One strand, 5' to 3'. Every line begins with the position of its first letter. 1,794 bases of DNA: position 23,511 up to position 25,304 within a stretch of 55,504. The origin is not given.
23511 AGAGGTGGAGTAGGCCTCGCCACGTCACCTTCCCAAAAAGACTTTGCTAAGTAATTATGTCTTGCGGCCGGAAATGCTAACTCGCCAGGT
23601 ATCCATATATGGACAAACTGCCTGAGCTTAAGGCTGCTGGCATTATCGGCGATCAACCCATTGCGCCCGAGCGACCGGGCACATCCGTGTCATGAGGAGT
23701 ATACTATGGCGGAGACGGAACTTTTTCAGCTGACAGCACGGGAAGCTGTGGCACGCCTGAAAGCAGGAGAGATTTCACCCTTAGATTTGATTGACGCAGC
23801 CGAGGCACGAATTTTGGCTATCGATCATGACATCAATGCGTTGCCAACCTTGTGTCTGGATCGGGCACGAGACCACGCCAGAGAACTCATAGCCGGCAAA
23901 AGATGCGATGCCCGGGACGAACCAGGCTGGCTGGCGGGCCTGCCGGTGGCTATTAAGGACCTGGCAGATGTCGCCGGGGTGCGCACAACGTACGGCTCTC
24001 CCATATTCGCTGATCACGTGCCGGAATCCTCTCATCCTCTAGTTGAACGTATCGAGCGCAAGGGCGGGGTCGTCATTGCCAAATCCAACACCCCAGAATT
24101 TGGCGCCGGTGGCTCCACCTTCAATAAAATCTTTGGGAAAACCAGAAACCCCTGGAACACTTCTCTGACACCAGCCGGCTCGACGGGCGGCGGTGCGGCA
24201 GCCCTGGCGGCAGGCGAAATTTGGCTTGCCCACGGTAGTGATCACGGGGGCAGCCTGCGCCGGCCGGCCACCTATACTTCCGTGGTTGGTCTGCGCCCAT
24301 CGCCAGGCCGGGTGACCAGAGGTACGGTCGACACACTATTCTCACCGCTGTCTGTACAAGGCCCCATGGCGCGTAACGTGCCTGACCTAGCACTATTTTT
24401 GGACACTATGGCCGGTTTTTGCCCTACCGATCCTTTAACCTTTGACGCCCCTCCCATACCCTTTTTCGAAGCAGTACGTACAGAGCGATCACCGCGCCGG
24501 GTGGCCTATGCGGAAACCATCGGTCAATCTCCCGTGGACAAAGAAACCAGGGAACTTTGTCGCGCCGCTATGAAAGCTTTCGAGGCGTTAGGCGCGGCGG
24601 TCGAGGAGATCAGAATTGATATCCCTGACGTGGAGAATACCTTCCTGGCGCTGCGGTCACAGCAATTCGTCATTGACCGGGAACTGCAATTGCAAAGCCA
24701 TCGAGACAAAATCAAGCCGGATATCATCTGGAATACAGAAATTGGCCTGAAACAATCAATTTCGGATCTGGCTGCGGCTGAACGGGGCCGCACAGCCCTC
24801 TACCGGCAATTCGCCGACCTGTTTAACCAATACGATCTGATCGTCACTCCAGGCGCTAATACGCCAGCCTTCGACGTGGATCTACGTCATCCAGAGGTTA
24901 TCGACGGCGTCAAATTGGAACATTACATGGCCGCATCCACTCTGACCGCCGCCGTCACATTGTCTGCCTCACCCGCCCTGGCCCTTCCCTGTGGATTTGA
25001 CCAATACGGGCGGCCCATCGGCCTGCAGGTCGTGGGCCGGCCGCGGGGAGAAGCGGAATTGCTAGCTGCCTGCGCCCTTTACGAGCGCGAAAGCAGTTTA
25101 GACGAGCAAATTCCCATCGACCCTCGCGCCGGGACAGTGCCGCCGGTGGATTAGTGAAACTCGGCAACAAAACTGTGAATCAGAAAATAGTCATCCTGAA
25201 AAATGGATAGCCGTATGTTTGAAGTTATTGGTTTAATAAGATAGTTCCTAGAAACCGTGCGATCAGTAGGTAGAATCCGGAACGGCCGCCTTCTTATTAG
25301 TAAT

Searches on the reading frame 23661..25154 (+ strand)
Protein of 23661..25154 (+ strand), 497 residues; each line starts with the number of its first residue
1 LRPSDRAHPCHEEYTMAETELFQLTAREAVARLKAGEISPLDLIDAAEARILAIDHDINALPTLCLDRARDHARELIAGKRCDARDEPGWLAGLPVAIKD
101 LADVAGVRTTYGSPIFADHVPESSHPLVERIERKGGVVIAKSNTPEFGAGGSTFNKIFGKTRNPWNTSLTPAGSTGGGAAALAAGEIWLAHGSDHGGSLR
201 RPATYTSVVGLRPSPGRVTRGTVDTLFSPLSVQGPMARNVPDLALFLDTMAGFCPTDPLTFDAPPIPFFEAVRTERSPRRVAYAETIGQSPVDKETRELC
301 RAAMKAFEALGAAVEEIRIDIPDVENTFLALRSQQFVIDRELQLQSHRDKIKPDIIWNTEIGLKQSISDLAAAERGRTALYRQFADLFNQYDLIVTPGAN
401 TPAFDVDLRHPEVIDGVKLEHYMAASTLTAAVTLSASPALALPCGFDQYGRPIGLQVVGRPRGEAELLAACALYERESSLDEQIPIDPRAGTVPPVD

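Call 5: search_protein_families(library=pfam, proteins=[window:23661-25154:+])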
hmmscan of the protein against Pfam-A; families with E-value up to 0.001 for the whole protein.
window:23661-25154:+ (497 aa): 1 family
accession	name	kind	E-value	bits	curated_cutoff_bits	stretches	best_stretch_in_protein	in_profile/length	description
PF01425.27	Amidase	-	5.3e-88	296.4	27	1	43-468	2-445/445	Amidase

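Call 31: search_protein_families(library=ncbifam, proteins=[window:23661-25154:+], max_evalue=1e-10)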
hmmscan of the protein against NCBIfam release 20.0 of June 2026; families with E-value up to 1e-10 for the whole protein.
window:23661-25154:+ (497 aa): 26 families (the best 25 are shown)
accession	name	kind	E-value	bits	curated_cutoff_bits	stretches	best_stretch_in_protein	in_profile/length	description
NF005686.0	PRK07486.1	subfamily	8.4e-112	374.3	465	1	15-481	5-476/486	amidase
NF004815.0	PRK06169.1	equivalog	1.6e-88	297.3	506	1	18-481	4-462/471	amidase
NF005687.0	PRK07487.1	subfamily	8.1e-78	262.3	428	1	18-478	2-456/468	amidase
NF004816.0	PRK06170.1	equivalog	2.6e-74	250.6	503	1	17-473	5-477/493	amidase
NF005450.0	PRK07042.1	equivalog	3.6e-68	230.1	458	1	19-485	2-459/464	amidase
TIGR00132.1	gatA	equivalog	1.2e-67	228.7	481.1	2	33-320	5-287/466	Asp-tRNA(Asn)/Glu-tRNA(Gln) amidotransferase subunit GatA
NF009119.0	PRK12470.1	equivalog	3.8e-67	227.3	498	1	19-475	4-449/462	amidase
NF004717.0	PRK06061.1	equivalog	2.9e-65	220.8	498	1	21-485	14-474/483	amidase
NF006631.0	PRK09201.1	equivalog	5.8e-59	200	461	1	21-478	4-455/466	AtzE family amidohydrolase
NF005688.0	PRK07488.1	equivalog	2e-58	198.5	532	1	16-475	3-463/474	indoleacetamide hydrolase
TIGR02715.1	amido_AtzE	subfamily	8.3e-58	196.4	425.75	1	28-476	4-446/452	AtzE family amidohydrolase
NF005899.0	PRK07869.1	equivalog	1.3e-53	182.5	418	1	21-469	12-453/471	amidase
NF005565.0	PRK07235.1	subfamily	1.7e-47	162.3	545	1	87-321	84-320/506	amidase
NF006043.0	PRK08186.1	subfamily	1e-43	149.7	487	1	22-483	5-453/600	allophanate hydrolase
NF005460.0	PRK07056.1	subfamily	1.5e-42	146.1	447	1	28-475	12-450/457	amidase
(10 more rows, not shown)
